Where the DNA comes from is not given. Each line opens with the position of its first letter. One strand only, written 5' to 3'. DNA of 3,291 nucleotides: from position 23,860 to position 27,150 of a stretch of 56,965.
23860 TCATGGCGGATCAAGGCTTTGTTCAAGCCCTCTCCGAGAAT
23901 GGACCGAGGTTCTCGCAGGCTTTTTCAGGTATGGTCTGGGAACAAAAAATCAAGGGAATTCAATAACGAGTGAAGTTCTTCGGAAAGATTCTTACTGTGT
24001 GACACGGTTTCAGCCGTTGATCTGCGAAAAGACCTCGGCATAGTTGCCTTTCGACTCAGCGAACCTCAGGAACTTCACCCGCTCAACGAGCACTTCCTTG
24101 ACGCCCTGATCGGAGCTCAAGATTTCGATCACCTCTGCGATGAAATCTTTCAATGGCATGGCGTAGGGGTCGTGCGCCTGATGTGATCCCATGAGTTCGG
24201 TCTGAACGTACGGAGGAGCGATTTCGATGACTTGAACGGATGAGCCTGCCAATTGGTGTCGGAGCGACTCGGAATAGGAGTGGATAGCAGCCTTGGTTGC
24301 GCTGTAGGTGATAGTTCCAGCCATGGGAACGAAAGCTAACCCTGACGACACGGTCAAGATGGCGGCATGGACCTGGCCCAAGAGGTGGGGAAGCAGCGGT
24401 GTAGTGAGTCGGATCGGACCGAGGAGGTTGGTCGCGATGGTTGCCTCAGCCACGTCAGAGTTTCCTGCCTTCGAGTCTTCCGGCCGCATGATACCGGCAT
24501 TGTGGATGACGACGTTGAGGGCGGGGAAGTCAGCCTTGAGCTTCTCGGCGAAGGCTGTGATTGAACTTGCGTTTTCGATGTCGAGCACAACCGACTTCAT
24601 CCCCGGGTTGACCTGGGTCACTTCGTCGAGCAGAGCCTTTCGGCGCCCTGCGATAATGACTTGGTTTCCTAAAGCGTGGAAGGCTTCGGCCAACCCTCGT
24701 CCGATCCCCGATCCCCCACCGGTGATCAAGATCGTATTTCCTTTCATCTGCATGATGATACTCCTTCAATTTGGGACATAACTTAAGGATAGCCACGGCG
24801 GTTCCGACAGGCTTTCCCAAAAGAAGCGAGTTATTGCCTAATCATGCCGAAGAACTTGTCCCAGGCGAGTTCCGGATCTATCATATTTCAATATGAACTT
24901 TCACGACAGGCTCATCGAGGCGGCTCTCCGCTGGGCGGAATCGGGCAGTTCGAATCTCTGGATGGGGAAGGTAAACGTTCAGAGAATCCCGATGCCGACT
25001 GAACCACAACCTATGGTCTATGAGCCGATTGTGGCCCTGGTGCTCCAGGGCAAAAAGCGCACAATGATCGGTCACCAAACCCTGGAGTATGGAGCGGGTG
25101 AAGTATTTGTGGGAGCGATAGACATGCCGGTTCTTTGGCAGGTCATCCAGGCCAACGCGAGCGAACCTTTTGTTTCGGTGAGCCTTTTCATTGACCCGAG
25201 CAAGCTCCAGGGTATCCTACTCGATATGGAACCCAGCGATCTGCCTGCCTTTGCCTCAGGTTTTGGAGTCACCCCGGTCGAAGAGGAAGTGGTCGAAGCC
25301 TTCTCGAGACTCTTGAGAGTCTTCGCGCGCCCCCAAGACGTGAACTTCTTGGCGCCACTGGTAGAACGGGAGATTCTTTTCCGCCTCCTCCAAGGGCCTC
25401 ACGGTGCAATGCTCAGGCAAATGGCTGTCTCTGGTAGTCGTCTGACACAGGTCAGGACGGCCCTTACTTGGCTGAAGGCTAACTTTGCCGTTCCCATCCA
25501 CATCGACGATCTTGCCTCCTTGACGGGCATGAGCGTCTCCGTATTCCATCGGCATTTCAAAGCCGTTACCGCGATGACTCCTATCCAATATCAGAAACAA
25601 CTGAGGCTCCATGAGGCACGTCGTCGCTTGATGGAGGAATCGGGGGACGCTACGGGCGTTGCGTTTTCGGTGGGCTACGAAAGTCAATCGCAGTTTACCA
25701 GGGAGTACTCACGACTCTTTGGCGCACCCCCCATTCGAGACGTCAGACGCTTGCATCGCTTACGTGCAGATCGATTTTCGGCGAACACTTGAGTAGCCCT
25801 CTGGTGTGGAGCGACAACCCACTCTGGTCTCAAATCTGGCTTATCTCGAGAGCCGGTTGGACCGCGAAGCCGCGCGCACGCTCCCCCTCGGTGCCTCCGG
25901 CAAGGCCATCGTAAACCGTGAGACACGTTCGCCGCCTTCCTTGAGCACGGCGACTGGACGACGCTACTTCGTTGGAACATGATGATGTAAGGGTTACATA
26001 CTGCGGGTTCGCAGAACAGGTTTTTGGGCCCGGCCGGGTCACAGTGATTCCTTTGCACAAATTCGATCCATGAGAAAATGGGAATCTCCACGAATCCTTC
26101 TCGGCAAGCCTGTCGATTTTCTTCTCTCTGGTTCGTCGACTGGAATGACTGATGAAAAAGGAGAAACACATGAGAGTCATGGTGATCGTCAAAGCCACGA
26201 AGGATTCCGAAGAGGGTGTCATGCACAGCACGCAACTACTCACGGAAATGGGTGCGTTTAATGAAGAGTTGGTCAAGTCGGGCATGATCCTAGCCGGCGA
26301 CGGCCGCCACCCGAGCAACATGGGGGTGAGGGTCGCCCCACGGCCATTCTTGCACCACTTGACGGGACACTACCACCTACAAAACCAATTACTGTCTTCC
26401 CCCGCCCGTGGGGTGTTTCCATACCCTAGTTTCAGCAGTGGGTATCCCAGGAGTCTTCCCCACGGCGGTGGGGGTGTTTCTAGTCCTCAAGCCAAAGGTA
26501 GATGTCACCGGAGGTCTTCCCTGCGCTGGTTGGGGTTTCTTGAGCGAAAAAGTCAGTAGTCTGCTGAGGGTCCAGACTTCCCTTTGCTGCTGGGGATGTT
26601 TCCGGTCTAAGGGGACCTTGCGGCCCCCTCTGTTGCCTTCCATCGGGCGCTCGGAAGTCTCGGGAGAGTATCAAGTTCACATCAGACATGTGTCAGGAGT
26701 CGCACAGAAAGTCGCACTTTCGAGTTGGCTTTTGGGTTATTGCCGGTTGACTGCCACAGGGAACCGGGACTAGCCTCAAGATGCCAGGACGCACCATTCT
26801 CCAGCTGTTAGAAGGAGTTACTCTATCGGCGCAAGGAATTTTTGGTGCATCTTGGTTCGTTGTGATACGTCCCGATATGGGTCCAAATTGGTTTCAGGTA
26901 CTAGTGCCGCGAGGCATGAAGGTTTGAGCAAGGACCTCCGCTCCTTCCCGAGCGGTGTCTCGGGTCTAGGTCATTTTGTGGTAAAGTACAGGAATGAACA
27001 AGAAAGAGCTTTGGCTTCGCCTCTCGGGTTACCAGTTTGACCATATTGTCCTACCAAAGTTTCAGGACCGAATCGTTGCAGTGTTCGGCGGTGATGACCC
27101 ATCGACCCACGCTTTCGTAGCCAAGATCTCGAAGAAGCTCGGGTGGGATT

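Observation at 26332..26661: Degenerate cas-less type I-E-like mini-array on a mobile island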

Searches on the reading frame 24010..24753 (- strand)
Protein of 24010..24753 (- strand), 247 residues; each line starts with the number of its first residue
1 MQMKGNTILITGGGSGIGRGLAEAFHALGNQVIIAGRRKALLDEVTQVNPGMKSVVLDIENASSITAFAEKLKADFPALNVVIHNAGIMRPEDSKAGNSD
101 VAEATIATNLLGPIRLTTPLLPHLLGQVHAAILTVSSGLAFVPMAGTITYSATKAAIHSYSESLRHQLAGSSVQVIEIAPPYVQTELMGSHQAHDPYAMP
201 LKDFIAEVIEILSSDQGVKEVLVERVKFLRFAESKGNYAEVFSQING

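Call 9: search_protein_families(library=pfam, proteins=[window:24010-24753:-], max_evalue=0.01)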
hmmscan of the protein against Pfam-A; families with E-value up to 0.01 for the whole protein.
window:24010-24753:- (247 aa): 4 families
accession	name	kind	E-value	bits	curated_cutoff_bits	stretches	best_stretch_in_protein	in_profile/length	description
PF00106.31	adh_short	-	3.7e-41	141.2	26.6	1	7-192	2-191/195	short chain dehydrogenase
PF13561.12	adh_short_C2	-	9.5e-25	88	27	1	15-193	6-186/236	Enoyl-(Acyl carrier protein) reductase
PF08659.16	KR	-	7e-13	49.3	22.6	1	7-174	2-174/180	KR domain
PF01370.27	Epimerase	-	3e-05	24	20.9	1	8-115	1-103/240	NAD dependent epimerase/dehydratase family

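Call 13: find_encoding_contigs(protein=window:24010-24753:-, flank=10000, max_places=10)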
Protein window:24010-24753:- (247 aa): 3 contigs read that carry it; 2 places shown.
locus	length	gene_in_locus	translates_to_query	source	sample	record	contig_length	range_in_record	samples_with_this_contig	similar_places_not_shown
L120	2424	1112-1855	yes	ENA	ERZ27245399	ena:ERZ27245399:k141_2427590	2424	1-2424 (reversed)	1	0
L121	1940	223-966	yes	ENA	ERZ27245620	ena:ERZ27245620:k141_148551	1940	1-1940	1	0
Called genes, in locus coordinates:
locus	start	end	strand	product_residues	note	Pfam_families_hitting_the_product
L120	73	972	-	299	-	PF06719:AraC_N, PF00165:HTH_AraC (weak), PF12833:HTH_18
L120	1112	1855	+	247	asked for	PF00106:adh_short, PF08659:KR, PF13561:adh_short_C2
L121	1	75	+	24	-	?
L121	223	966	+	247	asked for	PF00106:adh_short, PF08659:KR, PF13561:adh_short_C2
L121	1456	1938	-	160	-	?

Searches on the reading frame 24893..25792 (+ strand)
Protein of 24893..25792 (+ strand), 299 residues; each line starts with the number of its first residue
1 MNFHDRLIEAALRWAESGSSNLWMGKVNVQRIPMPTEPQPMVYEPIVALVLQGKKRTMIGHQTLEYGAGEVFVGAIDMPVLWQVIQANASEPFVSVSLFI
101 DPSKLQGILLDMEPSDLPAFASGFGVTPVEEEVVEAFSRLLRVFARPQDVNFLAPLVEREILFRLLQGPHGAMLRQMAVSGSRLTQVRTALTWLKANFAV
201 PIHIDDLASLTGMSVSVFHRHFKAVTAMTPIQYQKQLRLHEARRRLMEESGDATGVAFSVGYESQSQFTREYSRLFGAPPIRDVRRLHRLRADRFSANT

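Call 9: search_protein_families(library=pfam, proteins=[window:24893-25792:+], max_evalue=0.01)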
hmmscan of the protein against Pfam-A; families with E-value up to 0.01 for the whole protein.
window:24893-25792:+ (299 aa): 4 families
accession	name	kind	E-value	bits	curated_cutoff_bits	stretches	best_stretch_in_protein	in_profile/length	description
PF06719.19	AraC_N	-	2e-43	148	24.2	1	27-173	5-150/150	AraC-type transcriptional regulator N-terminus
PF12833.13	HTH_18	-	1.9e-20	73.4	33.6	1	207-281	1-75/80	Helix-turn-helix domain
PF00165.29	HTH_AraC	-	4.5e-11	43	26.6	1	195-234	2-41/42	Bacterial regulatory helix-turn-helix proteins, AraC family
PF24957.1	DrmE_C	-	0.00084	19.5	27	1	170-248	98-177/181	DISARM protein DrmE, C-terminal domain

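Call 45: find_related_loci(query=window:24893-25792:+, collection=metagenome_contigs, flank=6000)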
Query window:24893-25792:+ (299 aa) in metagenome_contigs; peptide patterns used: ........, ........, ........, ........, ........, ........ (x = any residue, [..] = any of these).
566 stretches matched a pattern; 249 encode a relative of the query (tblastn E <= 1e-3); the best 80 are kept; 80 distinct loci.
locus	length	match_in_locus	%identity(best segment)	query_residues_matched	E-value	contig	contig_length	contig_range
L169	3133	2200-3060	52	1-287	2e-94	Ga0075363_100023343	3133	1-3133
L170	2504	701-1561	51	1-287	5e-96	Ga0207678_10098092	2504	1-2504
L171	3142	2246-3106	52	1-287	2e-94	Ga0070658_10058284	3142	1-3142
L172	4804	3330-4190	51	1-287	3e-92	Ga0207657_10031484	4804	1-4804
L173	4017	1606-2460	50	7-291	5e-92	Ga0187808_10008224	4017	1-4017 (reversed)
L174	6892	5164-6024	51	1-287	1e-91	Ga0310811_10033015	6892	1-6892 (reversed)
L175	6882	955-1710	54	36-287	5e-90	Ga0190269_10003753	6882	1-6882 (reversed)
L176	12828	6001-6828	50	13-288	1e-87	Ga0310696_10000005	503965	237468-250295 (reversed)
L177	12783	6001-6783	50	21-288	3e-87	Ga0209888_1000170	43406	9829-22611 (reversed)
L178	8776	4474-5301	47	13-287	2e-81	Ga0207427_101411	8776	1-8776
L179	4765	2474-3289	47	8-287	4e-81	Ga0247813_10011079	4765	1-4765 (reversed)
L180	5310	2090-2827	51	42-287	5e-80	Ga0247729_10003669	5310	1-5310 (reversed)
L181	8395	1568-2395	46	13-287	2e-79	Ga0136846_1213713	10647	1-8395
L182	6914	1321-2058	50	42-287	6e-78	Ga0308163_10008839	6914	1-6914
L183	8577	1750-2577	46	13-287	5e-78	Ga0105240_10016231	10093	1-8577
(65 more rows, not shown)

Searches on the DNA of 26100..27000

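Call 70: search_rna_families(source=window, start=26100, end=27000, threshold=evalue, max_evalue=10)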
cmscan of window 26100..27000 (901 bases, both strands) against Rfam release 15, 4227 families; matches with E-value up to 10: 2.
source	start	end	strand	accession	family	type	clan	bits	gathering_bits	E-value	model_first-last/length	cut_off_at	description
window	26590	26641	-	RF02807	PyrR209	Gene; snRNA; snoRNA; HACA-box;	-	17.3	42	2.1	1-65/65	no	Pyrobaculum sRNA 209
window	26689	26739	+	RF01667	rox1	Cis-reg;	-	14.9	58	8.2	1-59/59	no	Drosophila rox1 ncRNA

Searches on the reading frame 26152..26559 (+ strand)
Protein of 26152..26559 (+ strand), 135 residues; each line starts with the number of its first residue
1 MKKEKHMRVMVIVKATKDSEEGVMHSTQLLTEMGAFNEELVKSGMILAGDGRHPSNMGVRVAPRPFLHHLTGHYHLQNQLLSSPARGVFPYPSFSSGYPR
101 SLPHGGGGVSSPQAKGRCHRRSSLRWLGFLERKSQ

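Call 9: search_protein_families(library=pfam, proteins=[window:26152-26559:+], max_evalue=0.01)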
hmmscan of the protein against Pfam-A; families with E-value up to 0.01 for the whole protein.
window:26152-26559:+ (135 aa): 0 families

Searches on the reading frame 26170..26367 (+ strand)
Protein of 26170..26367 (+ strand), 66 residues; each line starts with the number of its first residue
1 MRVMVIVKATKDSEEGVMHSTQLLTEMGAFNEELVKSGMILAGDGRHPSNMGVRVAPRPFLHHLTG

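Call 28: search_protein_families(library=pfam, proteins=[window:26170-26367:+], max_evalue=10)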
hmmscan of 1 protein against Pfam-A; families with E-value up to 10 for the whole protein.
seq(66 aa): 1 family
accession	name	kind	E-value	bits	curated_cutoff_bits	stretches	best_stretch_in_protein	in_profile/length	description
PF03795.20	YCII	-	0.0086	17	24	1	1-48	1-44/95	YCII-related domain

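Call 29: search_solved_structures(query=window:26170-26367:+, max_evalue=1, show_alignments=2)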
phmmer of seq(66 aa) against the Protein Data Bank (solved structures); distinct sequences matched with E-value up to 1: 0.

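Call 30: find_homologous_proteins(query=window:26170-26367:+, max_evalue=0.001)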
Query seq(66 aa) (66 aa): 411 proteins with E <= 0.001 among 419 candidates; the best 120 are listed.
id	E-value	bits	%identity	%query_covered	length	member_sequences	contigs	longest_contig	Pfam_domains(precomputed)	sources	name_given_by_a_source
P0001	6.3e-18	81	80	83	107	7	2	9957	PF03795.21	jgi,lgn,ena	-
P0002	3.7e-17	79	75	83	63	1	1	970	-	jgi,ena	-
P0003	5.9e-17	78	75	83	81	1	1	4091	PF03795.21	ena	-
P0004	1.0e-16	78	76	83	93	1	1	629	PF03795.21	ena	-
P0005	1.1e-16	78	75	83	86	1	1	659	-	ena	-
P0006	1.2e-16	77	75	83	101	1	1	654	PF03795.21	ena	-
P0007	1.2e-16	77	75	83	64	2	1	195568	-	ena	-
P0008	1.3e-16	77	73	85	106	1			PF03795.21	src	-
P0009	1.3e-16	77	81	79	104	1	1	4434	PF03795.21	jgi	jgi:hypothetical protein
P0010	1.5e-16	77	76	83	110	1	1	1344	PF03795.21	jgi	jgi:hypothetical protein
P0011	1.9e-16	77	69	89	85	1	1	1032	PF03795.21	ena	-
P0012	2.1e-16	77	76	83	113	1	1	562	PF03795.21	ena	-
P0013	2.1e-16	77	76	83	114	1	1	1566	PF03795.21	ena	-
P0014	3.2e-16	76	75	83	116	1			PF03795.21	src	-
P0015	3.5e-16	76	72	91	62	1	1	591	-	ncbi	-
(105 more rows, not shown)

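Call 34: find_encoding_contigs(protein=P0001, flank=6000, max_places=6)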
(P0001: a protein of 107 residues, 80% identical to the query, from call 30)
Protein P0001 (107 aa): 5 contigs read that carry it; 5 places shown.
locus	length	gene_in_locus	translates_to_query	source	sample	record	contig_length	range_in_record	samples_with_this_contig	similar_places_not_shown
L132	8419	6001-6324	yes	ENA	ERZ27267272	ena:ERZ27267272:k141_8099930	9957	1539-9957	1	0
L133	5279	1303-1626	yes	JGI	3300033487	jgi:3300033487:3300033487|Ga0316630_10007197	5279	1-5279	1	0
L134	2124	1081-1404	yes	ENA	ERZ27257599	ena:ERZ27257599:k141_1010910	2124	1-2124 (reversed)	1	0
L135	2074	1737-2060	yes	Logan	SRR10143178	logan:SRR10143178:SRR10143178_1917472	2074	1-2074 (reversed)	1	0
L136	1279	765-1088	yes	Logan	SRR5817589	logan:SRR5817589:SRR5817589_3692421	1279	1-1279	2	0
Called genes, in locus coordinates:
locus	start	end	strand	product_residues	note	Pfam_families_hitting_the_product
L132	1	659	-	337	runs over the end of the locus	PF08100:Dimerisation, PF00891:Methyltransf_2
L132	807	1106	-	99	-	-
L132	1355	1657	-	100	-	-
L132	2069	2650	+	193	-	PF00440:TetR_N, PF16859:TetR_C_11 (weak), PF16925:TetR_C_13, PF21993:TetR_C_13_2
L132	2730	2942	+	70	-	-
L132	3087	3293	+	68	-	PF06348:DUF1059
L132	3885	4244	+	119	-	PF03795:YCII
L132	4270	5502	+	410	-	PF04542:Sigma70_r2, PF08281:Sigma70_r4_2, PF20239:DUF6596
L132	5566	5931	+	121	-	PF03795:YCII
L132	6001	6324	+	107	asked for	PF03795:YCII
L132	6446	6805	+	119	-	PF07237:DUF1428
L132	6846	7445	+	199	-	PF07617:DUF1579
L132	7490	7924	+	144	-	-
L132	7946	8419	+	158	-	?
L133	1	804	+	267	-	?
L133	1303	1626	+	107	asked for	PF03795:YCII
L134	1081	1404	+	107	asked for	PF03795:YCII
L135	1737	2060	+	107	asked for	PF03795:YCII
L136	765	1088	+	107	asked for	PF03795:YCII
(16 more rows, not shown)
